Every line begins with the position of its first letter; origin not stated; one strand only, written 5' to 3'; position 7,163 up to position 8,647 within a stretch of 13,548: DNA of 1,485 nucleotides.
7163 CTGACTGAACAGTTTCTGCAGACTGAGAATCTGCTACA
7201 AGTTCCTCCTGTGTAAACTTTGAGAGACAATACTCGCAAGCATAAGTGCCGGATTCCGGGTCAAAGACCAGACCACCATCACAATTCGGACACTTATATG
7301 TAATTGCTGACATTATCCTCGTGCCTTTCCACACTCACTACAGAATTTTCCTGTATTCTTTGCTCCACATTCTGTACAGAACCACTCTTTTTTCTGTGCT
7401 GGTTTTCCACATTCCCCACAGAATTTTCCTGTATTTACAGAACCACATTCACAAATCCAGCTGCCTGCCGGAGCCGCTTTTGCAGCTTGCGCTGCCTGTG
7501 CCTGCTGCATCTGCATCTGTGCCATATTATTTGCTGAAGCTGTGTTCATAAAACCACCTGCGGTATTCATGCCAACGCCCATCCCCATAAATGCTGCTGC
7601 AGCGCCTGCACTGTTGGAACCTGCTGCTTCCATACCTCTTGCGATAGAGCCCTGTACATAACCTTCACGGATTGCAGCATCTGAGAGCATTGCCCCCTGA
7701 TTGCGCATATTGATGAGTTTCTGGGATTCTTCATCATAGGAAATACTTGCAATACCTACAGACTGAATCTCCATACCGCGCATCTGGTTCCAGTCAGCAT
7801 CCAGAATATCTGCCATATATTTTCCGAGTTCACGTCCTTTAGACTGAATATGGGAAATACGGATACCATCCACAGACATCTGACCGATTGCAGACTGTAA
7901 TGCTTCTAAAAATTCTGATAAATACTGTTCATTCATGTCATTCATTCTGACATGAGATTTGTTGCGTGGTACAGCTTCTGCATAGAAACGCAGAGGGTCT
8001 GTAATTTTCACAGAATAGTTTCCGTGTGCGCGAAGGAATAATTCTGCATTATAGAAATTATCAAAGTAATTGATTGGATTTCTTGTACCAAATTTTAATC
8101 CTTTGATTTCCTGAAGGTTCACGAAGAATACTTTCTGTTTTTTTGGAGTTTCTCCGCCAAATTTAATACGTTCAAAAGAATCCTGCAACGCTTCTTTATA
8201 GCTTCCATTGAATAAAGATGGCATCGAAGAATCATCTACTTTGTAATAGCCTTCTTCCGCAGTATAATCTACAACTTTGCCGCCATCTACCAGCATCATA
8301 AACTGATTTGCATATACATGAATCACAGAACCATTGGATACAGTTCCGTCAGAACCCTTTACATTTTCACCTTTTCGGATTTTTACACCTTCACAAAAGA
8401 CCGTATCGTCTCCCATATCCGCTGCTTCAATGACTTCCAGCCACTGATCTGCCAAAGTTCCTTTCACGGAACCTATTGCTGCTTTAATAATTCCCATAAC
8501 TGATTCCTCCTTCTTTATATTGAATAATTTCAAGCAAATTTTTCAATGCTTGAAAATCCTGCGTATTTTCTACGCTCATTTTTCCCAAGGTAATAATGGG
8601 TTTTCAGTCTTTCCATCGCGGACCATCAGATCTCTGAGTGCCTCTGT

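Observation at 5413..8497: Three-gene, translationally coupled SPFH / double-Zn-ribbon-TM / TPM membrane module: a ydjGHI-like stress module with no PspA and permuted gene order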

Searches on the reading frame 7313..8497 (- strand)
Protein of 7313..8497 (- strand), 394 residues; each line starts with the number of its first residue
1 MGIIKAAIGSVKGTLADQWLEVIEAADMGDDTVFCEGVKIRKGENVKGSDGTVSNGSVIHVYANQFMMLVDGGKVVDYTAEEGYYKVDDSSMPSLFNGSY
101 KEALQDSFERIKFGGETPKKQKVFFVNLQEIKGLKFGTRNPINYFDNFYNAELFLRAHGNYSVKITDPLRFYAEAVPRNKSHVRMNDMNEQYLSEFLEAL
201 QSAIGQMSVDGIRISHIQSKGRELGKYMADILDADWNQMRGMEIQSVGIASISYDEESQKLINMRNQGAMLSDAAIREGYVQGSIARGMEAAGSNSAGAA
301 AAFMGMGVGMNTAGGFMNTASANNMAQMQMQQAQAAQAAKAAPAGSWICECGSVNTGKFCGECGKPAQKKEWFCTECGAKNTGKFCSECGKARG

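Call 3: search_protein_families(library=pfam, proteins=[window:7313-8497:-], max_evalue=0.01)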
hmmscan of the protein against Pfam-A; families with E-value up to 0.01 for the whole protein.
window:7313-8497:- (394 aa): 4 families
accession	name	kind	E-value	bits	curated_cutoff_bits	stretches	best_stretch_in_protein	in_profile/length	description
PF13421.11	Band_7_1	-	9e-20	71.6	24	1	53-265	11-206/211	SPFH domain-Band 7 family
PF01145.31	Band_7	-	3.4e-05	24.4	23.6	1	160-278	65-171/176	SPFH domain / Band 7 family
PF10357.16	WH_KIN17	-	0.0017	18.7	25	1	155-210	23-73/119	KIN17 WH-like domain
PF12773.13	DZR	-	0.0099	16.5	27.3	1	360-391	1-32/45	Double zinc ribbon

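Call 4: search_protein_families(library=ncbifam, proteins=[window:7313-8497:-], max_evalue=0.01)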
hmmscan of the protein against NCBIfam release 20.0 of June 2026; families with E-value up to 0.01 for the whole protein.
window:7313-8497:- (394 aa): 0 families

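Call 6: search_protein_families(library=padloc, proteins=[window:7313-8497:-], max_evalue=0.01)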
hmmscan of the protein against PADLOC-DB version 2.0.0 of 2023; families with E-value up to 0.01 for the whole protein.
window:7313-8497:- (394 aa): 0 families

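Call 51: search_solved_structures(query=window:7313-8497:-, max_evalue=0.1)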
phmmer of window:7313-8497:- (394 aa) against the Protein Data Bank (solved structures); distinct sequences matched with E-value up to 0.1: 2.
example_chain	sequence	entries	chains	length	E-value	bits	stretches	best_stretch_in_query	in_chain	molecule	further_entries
6eep_A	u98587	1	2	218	0.04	16.2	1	6-79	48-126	Ribose-5-phosphate isomerase A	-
6mc0_A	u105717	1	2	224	0.042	16.1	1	6-79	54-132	Ribose-5-phosphate isomerase A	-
